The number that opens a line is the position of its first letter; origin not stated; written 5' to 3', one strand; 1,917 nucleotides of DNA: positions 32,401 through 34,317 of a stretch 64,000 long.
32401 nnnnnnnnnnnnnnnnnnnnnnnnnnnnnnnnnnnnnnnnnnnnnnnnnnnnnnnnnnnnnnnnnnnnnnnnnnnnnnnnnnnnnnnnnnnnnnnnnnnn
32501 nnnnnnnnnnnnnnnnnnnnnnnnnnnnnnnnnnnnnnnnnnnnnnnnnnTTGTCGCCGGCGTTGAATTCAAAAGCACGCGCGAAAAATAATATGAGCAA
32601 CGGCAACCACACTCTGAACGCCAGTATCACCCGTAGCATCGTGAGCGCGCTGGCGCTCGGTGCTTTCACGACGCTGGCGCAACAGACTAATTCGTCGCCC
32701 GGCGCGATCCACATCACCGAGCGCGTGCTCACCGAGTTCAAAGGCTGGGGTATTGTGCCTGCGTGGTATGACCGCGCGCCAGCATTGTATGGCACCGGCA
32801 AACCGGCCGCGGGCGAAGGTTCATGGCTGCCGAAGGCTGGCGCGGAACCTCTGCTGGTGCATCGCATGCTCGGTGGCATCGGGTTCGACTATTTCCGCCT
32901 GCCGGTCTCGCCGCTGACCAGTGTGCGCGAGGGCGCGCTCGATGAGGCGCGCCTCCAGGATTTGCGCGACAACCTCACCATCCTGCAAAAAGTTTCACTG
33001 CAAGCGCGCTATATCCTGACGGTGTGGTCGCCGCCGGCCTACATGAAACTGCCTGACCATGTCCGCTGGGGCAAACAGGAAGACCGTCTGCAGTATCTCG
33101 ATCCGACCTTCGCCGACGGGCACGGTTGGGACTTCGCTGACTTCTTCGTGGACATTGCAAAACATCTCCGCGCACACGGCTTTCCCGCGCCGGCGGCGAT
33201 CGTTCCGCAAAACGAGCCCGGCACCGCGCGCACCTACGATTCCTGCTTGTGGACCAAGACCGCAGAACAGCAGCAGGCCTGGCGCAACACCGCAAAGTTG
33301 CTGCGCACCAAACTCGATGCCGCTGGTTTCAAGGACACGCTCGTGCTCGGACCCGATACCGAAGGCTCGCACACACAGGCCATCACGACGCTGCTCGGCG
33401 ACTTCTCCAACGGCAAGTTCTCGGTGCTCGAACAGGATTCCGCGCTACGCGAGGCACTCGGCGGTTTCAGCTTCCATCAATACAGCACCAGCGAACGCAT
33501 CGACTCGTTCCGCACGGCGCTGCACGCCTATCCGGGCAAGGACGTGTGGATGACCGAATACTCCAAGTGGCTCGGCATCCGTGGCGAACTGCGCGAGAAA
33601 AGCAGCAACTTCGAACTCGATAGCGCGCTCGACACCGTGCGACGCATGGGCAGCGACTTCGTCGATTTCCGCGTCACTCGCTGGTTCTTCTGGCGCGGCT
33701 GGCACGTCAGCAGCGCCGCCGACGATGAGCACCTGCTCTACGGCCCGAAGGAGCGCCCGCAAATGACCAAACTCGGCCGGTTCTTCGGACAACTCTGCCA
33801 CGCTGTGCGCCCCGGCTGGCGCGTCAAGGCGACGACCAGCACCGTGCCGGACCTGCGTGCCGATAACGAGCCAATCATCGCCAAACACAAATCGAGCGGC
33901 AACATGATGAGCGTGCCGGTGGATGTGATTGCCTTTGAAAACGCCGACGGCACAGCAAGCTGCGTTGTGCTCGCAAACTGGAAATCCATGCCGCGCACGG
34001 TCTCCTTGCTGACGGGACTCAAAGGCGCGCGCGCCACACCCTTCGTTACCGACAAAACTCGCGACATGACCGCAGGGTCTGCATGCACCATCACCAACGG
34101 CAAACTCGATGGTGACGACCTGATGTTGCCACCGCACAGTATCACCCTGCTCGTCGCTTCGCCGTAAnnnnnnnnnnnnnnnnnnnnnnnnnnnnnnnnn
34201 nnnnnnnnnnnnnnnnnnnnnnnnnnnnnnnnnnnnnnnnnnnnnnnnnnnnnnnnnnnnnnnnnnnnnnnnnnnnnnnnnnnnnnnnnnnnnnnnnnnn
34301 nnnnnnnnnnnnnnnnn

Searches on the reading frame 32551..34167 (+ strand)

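Call 50: search_protein_families(library=pfam, proteins=[window:32551-34167:+], max_evalue=0.001)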
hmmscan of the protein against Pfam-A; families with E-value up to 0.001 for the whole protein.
window:32551-34167:+ (538 aa): 1 family
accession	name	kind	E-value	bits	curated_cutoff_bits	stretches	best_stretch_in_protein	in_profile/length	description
PF14587.12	Glyco_hydr_30_2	-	6.6e-05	22.8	27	1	193-382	154-351/364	O-Glycosyl hydrolase family 30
